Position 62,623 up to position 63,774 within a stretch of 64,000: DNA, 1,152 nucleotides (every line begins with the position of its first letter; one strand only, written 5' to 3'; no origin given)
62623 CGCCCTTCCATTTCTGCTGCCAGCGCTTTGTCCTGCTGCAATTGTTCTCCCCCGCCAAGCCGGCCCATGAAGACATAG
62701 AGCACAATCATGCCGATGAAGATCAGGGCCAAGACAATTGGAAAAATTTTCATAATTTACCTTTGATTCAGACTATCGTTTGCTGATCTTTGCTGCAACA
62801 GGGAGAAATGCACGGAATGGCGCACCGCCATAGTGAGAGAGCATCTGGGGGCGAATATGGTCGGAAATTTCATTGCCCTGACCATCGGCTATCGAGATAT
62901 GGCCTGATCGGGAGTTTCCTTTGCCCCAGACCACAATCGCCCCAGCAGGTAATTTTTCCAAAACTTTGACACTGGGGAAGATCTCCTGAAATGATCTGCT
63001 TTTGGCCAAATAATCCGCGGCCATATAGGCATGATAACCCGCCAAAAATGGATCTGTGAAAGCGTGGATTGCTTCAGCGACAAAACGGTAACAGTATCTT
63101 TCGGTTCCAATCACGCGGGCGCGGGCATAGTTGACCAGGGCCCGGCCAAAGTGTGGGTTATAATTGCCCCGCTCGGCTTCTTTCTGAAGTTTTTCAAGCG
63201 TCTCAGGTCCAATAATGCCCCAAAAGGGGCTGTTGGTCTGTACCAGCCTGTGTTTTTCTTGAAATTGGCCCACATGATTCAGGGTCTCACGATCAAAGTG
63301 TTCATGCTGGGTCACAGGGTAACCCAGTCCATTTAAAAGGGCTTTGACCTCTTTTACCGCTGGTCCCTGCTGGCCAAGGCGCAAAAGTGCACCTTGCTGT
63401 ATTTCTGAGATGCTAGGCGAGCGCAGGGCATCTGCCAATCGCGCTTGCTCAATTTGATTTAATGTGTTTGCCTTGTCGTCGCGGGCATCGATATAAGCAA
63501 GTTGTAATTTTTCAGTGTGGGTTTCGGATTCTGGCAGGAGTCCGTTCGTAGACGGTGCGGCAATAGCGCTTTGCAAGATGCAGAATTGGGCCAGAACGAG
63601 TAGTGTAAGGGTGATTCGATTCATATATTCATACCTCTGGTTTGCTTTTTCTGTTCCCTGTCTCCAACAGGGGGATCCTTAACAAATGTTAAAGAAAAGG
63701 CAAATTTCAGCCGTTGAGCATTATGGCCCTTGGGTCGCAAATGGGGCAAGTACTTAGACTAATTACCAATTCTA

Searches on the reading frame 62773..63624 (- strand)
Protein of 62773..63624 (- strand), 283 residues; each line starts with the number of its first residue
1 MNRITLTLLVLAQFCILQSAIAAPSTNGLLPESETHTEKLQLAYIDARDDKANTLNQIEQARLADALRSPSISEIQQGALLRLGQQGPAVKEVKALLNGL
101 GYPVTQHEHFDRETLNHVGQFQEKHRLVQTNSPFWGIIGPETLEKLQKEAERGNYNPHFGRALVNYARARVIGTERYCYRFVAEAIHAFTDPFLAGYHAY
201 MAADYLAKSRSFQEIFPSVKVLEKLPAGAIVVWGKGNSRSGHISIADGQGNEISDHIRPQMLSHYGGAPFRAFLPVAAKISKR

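Call 20: search_protein_families(library=pfam, proteins=[window:62773-63624:-], max_evalue=0.0001)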
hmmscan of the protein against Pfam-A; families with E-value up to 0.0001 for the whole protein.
window:62773-63624:- (283 aa): 1 family
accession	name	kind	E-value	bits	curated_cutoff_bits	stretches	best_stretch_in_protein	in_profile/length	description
PF01471.23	PG_binding_1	-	7.1e-09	36.2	23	1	86-146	1-57/57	Putative peptidoglycan binding domain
